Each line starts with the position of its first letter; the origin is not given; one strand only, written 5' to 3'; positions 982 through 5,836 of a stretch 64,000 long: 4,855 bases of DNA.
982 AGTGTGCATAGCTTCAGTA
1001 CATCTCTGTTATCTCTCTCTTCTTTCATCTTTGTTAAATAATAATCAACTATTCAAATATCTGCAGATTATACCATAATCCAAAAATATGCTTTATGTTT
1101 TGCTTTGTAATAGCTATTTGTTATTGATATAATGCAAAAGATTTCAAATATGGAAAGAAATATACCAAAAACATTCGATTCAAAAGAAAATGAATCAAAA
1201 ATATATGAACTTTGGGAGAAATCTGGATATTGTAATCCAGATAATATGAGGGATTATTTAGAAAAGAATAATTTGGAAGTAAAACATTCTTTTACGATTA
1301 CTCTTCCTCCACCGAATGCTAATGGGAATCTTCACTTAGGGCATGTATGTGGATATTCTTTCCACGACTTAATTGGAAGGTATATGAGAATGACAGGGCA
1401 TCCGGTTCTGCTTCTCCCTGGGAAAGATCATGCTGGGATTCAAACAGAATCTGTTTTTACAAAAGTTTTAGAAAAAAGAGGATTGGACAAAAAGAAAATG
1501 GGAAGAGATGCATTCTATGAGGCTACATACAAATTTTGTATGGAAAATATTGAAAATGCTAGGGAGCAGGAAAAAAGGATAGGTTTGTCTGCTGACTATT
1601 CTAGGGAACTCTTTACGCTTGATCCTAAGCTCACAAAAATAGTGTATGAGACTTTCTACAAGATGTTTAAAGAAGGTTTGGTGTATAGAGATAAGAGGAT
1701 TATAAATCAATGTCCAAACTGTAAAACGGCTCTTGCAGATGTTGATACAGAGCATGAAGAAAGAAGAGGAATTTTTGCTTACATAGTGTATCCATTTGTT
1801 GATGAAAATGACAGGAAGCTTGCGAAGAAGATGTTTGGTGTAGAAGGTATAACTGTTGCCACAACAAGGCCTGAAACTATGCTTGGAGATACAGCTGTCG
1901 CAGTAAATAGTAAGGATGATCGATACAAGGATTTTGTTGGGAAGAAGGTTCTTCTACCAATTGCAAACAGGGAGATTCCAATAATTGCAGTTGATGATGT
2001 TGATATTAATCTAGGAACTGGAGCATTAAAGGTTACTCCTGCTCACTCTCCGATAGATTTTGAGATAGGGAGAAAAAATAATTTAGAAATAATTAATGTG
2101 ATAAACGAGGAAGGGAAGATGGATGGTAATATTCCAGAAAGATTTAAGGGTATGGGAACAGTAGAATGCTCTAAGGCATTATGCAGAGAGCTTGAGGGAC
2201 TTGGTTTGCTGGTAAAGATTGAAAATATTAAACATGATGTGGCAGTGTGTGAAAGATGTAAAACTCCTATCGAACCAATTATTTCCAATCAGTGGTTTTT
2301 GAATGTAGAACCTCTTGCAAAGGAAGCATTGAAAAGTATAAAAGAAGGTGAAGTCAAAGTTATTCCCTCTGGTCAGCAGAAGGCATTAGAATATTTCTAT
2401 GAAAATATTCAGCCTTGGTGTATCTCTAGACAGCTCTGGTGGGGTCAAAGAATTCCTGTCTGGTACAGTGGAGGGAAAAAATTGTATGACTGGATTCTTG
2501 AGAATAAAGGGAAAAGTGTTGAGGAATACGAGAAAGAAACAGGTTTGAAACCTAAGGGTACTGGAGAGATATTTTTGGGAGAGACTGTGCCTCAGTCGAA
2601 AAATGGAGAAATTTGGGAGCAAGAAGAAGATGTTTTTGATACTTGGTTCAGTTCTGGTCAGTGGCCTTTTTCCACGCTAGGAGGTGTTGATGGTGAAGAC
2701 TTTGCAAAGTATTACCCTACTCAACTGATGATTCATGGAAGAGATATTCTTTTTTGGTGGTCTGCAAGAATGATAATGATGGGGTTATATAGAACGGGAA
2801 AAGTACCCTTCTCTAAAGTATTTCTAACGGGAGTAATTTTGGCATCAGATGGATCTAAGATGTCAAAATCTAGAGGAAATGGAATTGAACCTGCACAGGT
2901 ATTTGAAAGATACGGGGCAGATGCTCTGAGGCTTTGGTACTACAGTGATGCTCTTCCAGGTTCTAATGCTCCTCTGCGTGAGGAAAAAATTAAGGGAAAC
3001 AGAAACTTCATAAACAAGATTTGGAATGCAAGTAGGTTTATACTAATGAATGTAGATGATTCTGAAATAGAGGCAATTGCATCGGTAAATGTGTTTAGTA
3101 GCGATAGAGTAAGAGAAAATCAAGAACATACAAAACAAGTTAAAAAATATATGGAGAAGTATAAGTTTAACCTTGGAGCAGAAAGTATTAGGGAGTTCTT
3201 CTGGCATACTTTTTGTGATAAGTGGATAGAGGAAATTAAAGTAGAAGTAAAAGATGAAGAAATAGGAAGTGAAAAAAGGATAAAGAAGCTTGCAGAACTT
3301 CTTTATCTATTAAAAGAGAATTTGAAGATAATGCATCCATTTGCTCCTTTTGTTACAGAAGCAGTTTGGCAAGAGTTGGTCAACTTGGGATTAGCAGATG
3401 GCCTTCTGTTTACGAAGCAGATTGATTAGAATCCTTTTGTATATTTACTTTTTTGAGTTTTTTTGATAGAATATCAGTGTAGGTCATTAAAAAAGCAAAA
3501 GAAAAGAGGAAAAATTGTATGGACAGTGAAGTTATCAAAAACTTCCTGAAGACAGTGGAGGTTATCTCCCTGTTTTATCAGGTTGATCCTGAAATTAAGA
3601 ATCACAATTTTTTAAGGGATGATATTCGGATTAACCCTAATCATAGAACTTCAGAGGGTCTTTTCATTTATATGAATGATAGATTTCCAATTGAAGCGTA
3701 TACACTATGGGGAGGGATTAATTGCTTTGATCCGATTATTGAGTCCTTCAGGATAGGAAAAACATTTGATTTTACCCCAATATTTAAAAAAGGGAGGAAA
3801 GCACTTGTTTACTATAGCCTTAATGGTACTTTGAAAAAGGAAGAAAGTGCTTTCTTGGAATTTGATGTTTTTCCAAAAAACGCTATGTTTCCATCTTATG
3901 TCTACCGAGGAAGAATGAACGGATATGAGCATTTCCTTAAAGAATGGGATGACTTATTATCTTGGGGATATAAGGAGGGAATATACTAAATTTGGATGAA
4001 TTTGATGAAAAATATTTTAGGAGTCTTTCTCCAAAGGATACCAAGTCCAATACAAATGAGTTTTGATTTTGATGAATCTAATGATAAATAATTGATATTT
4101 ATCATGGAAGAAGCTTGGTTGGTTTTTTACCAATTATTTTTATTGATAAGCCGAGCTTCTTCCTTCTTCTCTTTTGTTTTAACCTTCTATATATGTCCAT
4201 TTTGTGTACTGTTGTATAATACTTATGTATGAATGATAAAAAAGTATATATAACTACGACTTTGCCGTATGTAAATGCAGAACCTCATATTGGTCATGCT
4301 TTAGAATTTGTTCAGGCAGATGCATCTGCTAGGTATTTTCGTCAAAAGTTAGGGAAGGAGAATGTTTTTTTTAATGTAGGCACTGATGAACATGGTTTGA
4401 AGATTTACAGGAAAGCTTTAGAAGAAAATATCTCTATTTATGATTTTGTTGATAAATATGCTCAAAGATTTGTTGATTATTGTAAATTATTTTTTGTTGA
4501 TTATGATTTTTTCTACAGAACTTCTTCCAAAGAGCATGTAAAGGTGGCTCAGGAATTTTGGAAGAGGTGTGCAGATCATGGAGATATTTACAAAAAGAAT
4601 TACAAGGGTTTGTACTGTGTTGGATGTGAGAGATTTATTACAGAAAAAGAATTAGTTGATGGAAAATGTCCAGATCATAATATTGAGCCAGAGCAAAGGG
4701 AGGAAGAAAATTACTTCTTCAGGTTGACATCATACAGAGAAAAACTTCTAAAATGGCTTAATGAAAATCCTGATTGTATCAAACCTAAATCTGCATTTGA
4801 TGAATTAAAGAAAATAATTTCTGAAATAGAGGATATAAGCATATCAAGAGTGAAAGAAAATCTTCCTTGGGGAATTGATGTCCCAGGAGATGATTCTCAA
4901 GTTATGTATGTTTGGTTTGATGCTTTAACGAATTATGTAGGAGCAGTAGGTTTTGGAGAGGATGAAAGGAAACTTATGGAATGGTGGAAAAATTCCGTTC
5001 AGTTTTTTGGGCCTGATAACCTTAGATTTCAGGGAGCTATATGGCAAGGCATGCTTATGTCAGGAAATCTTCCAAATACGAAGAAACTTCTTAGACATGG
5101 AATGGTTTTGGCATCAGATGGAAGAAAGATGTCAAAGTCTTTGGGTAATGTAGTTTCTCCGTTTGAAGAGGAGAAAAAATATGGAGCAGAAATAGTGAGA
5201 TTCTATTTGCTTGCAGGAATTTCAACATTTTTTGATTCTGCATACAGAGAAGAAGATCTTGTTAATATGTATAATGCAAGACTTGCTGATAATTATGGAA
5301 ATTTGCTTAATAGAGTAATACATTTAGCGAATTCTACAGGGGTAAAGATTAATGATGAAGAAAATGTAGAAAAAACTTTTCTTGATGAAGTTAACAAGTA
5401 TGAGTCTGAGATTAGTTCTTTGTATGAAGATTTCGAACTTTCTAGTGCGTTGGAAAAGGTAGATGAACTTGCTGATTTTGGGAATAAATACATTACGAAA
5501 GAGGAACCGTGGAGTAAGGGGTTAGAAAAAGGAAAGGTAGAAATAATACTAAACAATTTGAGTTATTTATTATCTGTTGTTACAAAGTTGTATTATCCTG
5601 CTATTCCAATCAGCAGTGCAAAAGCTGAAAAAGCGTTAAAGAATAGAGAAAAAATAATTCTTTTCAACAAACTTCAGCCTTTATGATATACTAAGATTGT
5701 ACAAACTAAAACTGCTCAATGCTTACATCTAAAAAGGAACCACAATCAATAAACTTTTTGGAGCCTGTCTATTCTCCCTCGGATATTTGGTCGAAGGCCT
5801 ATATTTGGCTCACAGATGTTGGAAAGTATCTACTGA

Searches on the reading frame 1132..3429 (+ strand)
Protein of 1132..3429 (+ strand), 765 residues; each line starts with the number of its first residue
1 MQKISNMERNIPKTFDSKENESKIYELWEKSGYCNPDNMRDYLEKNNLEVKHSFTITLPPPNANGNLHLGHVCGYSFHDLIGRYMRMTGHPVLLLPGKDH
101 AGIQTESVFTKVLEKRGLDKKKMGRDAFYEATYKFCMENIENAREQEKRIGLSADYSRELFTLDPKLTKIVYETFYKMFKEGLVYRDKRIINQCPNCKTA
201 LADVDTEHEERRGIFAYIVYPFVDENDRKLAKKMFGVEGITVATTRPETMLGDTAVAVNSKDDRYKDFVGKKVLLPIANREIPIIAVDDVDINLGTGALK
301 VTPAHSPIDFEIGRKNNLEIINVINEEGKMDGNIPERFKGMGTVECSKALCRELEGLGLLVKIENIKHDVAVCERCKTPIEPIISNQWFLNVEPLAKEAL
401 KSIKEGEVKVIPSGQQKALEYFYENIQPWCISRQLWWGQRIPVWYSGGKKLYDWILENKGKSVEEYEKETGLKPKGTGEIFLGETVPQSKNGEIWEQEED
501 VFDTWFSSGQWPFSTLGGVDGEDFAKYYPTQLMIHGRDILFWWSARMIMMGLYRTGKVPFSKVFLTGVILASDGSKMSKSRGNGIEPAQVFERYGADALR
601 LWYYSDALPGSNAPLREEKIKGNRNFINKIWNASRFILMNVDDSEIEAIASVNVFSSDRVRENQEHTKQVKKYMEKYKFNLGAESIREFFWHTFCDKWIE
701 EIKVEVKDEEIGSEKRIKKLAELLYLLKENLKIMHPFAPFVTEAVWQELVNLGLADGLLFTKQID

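Call 35: search_protein_families(library=pfam, proteins=[window:1132-3429:+], max_evalue=0.00001)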
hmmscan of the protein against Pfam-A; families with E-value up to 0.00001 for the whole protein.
window:1132-3429:+ (765 aa): 4 families
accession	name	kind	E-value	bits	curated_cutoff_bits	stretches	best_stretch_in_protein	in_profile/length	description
PF00133.28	tRNA-synt_1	-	1.4e-113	380.2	22.7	1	23-604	1-403/414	tRNA synthetases class I (I, L, M and V)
PF09334.17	tRNA-synt_1g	-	6.1e-26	91.5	20.1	3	55-205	2-150/391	tRNA synthetases class I (M)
PF08264.19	Anticodon_1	-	4.6e-19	69.2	25.1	1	664-747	9-88/148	Anticodon-binding domain of tRNA ligase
PF13603.12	tRNA-synt_1_2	-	2.1e-09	37.6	25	1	269-330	85-146/185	Leucyl-tRNA synthetase, editing domain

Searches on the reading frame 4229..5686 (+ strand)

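Call 35: search_protein_families(library=pfam, proteins=[window:4229-5686:+], max_evalue=0.00001)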
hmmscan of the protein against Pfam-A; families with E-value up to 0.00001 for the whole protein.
window:4229-5686:+ (485 aa): 4 families
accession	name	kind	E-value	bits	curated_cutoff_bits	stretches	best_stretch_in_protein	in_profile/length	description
PF09334.17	tRNA-synt_1g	-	6.4e-91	305.5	20.1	2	153-363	175-390/391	tRNA synthetases class I (M)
PF00133.28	tRNA-synt_1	-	1.8e-32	113.1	22.7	2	222-328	295-403/414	tRNA synthetases class I (I, L, M and V)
PF01406.26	tRNA-synt_1e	-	7.3e-11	42.4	27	0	4-153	8-148/301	tRNA synthetases class I (C) catalytic domain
PF08264.19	Anticodon_1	-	2.5e-06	27.9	25.1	1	382-477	2-100/148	Anticodon-binding domain of tRNA ligase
